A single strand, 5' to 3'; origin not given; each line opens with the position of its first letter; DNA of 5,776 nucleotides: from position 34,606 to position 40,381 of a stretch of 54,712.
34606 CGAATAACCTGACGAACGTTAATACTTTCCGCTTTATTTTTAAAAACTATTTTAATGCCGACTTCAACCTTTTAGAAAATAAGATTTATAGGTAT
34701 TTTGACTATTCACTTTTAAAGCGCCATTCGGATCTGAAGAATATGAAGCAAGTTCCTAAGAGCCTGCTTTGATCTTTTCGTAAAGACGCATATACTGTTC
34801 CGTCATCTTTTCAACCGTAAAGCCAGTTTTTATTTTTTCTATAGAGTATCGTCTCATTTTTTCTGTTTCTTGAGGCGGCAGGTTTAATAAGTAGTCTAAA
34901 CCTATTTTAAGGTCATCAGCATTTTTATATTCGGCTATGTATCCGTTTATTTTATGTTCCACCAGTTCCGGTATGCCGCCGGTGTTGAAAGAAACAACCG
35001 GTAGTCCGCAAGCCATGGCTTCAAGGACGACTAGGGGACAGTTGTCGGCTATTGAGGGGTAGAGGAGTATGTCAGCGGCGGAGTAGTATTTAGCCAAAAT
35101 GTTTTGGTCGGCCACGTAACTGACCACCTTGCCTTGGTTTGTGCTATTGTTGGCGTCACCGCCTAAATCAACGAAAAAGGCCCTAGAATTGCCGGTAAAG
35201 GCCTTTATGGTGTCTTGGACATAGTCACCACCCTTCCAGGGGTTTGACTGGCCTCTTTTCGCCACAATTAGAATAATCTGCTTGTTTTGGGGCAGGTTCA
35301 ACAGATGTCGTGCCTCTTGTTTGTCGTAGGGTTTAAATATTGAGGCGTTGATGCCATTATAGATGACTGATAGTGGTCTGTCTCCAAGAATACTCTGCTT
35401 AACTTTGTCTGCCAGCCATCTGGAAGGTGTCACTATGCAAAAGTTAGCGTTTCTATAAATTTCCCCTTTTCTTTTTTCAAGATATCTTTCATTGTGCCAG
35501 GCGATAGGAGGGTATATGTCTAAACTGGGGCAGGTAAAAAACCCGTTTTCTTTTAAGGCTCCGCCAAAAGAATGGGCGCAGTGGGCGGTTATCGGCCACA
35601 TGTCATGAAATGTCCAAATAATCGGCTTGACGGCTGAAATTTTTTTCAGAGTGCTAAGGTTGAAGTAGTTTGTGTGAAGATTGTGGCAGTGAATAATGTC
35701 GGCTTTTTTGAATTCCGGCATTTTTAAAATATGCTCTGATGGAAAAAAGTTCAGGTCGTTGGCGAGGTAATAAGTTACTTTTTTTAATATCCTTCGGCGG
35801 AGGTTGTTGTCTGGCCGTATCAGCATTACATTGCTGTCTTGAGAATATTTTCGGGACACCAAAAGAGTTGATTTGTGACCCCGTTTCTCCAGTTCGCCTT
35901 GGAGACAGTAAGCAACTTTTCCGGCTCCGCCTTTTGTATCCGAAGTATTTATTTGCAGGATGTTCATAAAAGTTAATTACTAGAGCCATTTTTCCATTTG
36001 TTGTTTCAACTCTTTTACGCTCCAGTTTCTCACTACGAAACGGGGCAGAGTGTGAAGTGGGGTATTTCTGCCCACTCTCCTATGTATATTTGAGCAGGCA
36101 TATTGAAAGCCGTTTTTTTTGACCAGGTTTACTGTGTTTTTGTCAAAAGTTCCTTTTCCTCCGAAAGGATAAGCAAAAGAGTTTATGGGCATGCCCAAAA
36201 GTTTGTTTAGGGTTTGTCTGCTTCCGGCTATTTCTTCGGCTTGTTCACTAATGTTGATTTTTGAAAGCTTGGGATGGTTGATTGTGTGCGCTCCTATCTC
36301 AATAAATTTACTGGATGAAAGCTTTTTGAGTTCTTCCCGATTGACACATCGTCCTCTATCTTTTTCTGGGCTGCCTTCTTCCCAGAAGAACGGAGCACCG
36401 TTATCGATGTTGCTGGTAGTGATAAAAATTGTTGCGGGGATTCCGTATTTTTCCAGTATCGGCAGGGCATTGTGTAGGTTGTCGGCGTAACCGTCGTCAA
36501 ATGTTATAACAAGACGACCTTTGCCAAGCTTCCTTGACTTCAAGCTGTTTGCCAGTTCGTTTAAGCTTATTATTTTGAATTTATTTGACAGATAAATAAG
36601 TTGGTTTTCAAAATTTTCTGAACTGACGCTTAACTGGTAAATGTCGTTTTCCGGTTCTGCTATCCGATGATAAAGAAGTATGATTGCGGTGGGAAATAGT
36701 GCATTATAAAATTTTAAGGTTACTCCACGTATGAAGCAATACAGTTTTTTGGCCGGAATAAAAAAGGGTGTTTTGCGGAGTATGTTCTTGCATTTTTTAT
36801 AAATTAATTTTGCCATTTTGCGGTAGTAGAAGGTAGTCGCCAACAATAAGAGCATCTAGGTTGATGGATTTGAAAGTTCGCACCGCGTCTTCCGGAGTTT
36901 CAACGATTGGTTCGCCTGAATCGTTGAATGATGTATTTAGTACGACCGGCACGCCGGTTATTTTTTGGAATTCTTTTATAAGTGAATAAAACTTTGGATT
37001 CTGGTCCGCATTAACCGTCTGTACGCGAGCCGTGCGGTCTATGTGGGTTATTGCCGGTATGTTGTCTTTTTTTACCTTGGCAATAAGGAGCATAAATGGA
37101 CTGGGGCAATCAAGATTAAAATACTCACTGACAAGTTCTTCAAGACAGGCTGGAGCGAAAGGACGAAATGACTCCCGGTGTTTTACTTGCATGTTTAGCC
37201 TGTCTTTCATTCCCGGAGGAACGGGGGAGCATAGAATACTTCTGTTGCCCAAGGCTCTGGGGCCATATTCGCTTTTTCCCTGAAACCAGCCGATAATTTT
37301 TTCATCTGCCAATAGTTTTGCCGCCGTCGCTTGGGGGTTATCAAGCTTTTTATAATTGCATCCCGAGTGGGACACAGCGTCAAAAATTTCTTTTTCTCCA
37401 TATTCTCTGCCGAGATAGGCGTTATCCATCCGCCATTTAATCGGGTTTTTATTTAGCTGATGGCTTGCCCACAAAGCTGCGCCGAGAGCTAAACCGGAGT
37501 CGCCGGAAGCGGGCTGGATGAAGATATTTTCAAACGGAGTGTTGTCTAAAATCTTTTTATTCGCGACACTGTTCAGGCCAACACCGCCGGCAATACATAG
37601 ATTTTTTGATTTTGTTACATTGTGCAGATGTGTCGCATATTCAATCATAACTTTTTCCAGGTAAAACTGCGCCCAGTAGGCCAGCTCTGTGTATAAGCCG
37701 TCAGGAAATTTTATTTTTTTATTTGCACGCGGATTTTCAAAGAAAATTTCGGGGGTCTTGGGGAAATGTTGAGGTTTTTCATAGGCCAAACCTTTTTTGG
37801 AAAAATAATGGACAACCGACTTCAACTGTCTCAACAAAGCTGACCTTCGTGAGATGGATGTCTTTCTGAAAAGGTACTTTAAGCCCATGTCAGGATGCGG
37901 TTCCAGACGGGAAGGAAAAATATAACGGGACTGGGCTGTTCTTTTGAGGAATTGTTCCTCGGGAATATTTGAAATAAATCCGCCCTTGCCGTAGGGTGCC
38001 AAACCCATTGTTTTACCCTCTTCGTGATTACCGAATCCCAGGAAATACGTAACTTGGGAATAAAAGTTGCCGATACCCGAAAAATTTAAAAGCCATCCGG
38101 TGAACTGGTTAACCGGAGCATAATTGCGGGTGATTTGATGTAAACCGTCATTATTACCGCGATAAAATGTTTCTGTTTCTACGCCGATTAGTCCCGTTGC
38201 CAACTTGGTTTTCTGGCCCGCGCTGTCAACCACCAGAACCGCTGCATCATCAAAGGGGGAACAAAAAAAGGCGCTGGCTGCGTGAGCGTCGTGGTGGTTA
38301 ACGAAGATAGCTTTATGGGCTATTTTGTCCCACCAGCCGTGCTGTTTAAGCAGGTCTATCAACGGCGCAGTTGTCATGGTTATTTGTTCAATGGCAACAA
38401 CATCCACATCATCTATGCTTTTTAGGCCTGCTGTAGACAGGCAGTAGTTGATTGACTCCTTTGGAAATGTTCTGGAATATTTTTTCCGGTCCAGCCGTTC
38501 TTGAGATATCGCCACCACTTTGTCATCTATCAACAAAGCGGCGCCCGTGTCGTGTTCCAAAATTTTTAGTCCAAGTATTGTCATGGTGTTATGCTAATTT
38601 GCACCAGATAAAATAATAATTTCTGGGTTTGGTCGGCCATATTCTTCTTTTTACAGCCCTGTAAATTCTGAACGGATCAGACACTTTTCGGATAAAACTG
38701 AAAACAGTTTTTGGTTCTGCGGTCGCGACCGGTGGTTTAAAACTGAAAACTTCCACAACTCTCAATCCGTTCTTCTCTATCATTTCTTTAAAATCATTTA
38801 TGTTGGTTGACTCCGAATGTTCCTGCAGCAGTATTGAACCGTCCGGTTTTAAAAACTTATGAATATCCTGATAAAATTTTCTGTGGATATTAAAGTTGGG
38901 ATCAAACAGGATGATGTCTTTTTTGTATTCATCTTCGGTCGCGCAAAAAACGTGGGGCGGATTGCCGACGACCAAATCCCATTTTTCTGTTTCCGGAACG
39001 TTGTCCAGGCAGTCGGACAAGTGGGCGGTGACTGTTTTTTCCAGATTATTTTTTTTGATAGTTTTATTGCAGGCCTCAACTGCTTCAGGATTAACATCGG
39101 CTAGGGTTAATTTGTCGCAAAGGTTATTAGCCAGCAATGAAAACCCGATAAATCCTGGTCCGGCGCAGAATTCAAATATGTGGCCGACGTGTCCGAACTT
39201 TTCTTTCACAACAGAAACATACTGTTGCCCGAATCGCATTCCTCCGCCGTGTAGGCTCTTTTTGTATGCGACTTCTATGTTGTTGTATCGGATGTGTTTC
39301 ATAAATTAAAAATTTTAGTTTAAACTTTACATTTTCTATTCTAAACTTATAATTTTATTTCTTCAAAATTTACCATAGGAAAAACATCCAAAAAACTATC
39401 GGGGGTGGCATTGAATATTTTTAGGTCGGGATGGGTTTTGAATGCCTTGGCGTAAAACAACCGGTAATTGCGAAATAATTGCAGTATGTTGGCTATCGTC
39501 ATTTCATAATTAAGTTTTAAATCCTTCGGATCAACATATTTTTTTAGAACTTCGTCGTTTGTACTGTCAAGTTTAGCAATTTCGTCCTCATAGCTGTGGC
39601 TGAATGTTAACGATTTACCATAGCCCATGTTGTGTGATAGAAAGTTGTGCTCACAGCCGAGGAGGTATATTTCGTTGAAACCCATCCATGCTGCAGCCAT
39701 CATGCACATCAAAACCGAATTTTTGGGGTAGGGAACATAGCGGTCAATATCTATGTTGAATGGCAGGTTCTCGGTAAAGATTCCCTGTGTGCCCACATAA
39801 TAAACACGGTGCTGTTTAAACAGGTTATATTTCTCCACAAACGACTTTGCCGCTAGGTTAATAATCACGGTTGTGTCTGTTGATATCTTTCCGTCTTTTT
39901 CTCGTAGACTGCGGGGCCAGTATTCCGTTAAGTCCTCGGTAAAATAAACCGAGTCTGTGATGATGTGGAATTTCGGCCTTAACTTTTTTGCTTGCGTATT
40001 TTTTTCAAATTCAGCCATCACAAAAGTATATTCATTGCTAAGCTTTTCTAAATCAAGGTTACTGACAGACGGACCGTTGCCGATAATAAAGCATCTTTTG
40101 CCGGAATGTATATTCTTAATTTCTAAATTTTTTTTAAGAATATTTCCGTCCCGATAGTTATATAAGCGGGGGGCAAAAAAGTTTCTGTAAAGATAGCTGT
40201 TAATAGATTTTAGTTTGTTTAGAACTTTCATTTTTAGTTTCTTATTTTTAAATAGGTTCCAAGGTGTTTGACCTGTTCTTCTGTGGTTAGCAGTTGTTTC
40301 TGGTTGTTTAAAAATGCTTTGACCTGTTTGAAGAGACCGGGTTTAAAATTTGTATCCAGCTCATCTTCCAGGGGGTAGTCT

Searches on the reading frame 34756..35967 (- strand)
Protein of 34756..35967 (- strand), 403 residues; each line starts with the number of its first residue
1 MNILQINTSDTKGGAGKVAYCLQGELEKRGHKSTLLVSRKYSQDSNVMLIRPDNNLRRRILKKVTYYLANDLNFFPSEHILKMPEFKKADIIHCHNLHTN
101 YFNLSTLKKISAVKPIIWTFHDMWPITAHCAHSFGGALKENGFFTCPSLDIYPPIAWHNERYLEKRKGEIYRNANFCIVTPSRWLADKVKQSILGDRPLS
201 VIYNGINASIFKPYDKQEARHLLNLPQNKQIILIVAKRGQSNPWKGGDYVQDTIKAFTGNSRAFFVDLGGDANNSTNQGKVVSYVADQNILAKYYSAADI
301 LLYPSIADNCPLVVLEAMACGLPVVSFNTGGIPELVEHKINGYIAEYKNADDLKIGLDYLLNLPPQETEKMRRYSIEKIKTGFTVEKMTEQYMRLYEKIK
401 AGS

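Call 62: search_protein_families(library=ncbifam, proteins=[window:34756-35967:-], max_evalue=0.00001)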
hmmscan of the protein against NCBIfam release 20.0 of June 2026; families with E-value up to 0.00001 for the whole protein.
window:34756-35967:- (403 aa): 33 families (the best 25 are shown)
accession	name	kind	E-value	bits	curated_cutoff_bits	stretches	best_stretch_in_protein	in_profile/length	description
TIGR03999.1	thiol_BshA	equivalog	6.8e-27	94.4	273.7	1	179-399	149-373/375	N-acetyl-alpha-D-glucosaminyl L-malate synthase BshA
TIGR03088.1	stp2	hypoth_equivalog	5.3e-22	78.4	409.05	1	280-398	255-372/374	TIGR03088 family PEP-CTERM/XrtA system glycosyltransferase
TIGR02149.1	glgA_Coryne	subfamily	1.1e-20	74.2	302.4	1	199-399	171-390/391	glycogen synthase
NF053787.1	GlcN_PG_synth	equivalog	6.2e-20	71.3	480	1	169-399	139-359/361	N-acetylglucosaminyl phosphatidylglycerol synthase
TIGR04015.1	WcaC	equivalog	4.7e-19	68.8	784.85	1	1-337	1-346/405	colanic acid biosynthesis glycosyltransferase WcaC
NF047684.1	TeichurnBiosyTuaC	equivalog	6.6e-18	64.8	550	1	182-399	172-389/391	teichuronic acid biosynthesis protein TuaC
TIGR04157.1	glyco_rSAM_CFB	subfamily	4.3e-17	62.2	400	1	197-396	193-406/406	TIGR04157 family glycosyltransferase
TIGR03449.1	mycothiol_MshA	equivalog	1.7e-15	56.9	462.5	1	173-399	164-403/406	D-inositol-3-phosphate glycosyltransferase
NF041876.1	EPS_EpsE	equivalog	3.7e-14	52.8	400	1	288-388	286-385/389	exopolysaccharide biosynthesis GT4 family glycosyltransferase EpsE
TIGR02095.1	glgA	subfamily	3.1e-13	49.2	328.45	1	243-399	305-477/477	glycogen/starch synthase, ADP-glucose type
NF012028.0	PRK15484.1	subfamily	6.2e-12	45.3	618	1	174-354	139-335/380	lipopolysaccharide N-acetylglucosaminyltransferase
NF049987.1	DaglGlyslTfaseDgs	equivalog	9.5e-10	37.9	500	0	282-399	217-327/332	processive diacylglycerol alpha-glucosyltransferase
NF001905.0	PRK00654.2-4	subfamily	3.4e-09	35.8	560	1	212-400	280-487/489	glycogen synthase GlgA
TIGR04005.1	wcaL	equivalog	4e-09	35.8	537.6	1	296-395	297-402/406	colanic acid biosynthesis glycosyltransferase WcaL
NF053513.1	Gtran_IagA_BgsA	equivalog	4.2e-09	35.8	460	0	284-399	223-331/333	LTA glycolipid anchor biosynthesis glycosyltransferase, IagA/BgsA family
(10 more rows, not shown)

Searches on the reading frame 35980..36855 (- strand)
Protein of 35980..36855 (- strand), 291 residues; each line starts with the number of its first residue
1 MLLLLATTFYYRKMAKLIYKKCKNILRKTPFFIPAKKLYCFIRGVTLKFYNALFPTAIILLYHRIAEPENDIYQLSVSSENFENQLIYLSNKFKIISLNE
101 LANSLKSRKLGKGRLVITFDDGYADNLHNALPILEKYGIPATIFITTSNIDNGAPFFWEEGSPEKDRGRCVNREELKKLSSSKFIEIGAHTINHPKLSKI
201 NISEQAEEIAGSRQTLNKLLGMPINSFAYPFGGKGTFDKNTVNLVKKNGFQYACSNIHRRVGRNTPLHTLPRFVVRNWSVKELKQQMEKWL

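Call 8: search_protein_families(library=pfam, proteins=[window:35980-36855:-], max_evalue=0.001)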
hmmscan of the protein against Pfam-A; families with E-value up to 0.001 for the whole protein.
window:35980-36855:- (291 aa): 1 family
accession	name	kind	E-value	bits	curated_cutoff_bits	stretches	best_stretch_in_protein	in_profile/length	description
PF01522.26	Polysacc_deac_1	-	1.7e-27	96.3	23.1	1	109-252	3-123/124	Polysaccharide deacetylase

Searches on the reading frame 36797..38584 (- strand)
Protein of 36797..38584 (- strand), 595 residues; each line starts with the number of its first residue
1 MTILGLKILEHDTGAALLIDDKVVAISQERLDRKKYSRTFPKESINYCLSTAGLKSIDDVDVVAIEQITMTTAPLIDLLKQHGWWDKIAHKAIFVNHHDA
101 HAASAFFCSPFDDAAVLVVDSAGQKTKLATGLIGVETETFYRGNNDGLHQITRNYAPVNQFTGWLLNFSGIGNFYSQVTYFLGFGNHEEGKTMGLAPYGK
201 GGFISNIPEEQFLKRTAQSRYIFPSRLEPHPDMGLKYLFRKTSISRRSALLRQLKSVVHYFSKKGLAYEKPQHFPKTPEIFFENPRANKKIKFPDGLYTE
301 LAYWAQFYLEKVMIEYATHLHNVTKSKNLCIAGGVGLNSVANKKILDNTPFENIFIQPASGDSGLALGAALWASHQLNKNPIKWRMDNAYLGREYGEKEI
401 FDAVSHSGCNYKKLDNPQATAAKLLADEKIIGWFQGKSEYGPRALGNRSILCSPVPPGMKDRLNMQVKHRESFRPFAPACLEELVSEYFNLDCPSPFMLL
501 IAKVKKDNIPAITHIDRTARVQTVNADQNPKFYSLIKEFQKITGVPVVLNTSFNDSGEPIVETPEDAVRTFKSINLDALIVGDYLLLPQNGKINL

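Call 8: search_protein_families(library=pfam, proteins=[window:36797-38584:-], max_evalue=0.001)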
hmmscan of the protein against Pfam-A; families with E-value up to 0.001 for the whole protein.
window:36797-38584:- (595 aa): 2 families
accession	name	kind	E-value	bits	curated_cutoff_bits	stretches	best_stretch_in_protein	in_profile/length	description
PF16861.10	Carbam_trans_C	-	1.4e-69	233.5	27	1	422-586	1-168/170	Carbamoyltransferase C-terminus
PF02543.21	Carbam_trans_N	-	1.1e-45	157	24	2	91-371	126-346/346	Carbamoyltransferase N-terminus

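Call 62: search_protein_families(library=ncbifam, proteins=[window:36797-38584:-], max_evalue=0.00001)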
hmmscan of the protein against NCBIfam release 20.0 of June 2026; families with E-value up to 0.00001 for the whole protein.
window:36797-38584:- (595 aa): 1 family
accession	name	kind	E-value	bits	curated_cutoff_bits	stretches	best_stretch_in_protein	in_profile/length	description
NF041651.1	nodul_NodU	equivalog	2.8e-52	178.3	1000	1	281-558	257-527/556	nodulation protein NodU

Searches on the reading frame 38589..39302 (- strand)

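Call 8: search_protein_families(library=pfam, proteins=[window:38589-39302:-], max_evalue=0.001)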
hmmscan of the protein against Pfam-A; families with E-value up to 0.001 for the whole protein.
window:38589-39302:- (237 aa): 10 families
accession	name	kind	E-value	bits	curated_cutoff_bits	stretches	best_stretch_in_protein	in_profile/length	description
PF05175.20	MTS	-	3.8e-13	49.9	23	1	34-117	29-108/170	Methyltransferase small domain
PF13847.12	Methyltransf_31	-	1.1e-07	32.1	27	1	45-176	10-127/145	Methyltransferase domain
PF12847.13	Methyltransf_18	-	7.3e-07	29.7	27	1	50-112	26-87/151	Methyltransferase domain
PF03602.21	Cons_hypoth95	-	4.8e-06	26.8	24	0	37-117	40-123/182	Conserved hypothetical protein 95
PF13649.12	Methyltransf_25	-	1.8e-05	25.8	27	1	42-115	1-73/97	Methyltransferase domain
PF07669.17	Eco57I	-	1.9e-05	25.3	25.3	1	75-158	39-131/171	Eco57I restriction-modification methylase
PF08242.18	Methyltransf_12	-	2.4e-05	25.4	30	1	44-155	2-96/98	Methyltransferase domain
PF10354.15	BMT5-like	-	0.00031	21.5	24.7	1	100-189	70-157/168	rRNA (uridine-N3-)-methyltransferase BTM5-like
PF04816.18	TrmK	-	0.00033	20.7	27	1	54-112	13-71/205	tRNA (adenine(22)-N(1))-methyltransferase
PF01564.23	Spermine_synth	-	0.00056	19.9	22.9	0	59-175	39-146/186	Spermine/spermidine synthase domain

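Call 62: search_protein_families(library=ncbifam, proteins=[window:38589-39302:-], max_evalue=0.00001)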
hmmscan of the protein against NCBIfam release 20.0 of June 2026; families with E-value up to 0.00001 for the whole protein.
window:38589-39302:- (237 aa): 9 families
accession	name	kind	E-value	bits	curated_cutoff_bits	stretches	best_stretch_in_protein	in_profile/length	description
TIGR03534.1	RF_mod_PrmC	equivalog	1.9e-17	63.6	199.1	1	40-185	90-241/253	peptide chain release factor N(5)-glutamine methyltransferase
NF011529.0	PRK14968.1-3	equivalog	2.2e-13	50.1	162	1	42-185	38-179/198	putative methyltransferase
TIGR00536.1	hemK_fam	subfamily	6.7e-13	48.3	115.5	1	38-176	114-257/286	HemK family protein methyltransferase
TIGR03533.1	L3_gln_methyl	equivalog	3e-12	46.5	229.7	1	38-120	121-202/284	50S ribosomal protein L3 N(5)-glutamine methyltransferase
NF011530.0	PRK14968.1-4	equivalog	1.5e-11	44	243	1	39-185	40-180/202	putative methyltransferase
TIGR00537.1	hemK_rel_arch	hypoth_equivalog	3e-10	40.1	87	1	42-182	23-160/179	HemK2/MTQ2 family protein methyltransferase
NF007023.0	PRK09489.1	equivalog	3.3e-09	36.4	295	1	39-117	197-271/342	16S rRNA (guanine(1207)-N(2))-methyltransferase RsmC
NF002421.0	PRK01544.1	equivalog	1.8e-07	30.2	567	1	37-160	137-268/524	bifunctional peptide chain release factor N(5)-glutamine methyltransferase PrmC/tRNA (guanosine(46)-N7)-methyltransferase TrmB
NF011527.0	PRK14968.1-1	equivalog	6.7e-07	29.2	242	1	34-187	30-176/192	putative methyltransferase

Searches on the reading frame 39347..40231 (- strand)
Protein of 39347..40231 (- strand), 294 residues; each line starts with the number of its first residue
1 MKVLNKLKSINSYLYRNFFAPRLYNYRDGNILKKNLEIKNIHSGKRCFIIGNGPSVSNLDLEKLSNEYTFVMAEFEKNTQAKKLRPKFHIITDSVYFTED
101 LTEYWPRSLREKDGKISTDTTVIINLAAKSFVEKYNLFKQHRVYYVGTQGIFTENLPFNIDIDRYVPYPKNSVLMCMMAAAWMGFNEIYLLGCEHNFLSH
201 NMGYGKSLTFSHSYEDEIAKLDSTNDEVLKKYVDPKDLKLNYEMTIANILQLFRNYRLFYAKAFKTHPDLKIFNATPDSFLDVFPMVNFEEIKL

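Call 8: search_protein_families(library=pfam, proteins=[window:39347-40231:-], max_evalue=0.001)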
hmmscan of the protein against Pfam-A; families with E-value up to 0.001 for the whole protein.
window:39347-40231:- (294 aa): 1 family
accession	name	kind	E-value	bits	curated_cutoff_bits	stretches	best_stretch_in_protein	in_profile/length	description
PF01973.23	MptE-like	-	1.5e-06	28.5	34.6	1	33-197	8-168/171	6-hydroxymethylpterin diphosphokinase MptE-like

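Call 62: search_protein_families(library=ncbifam, proteins=[window:39347-40231:-], max_evalue=0.00001)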
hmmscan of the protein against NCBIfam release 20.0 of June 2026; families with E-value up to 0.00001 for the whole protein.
window:39347-40231:- (294 aa): 0 families
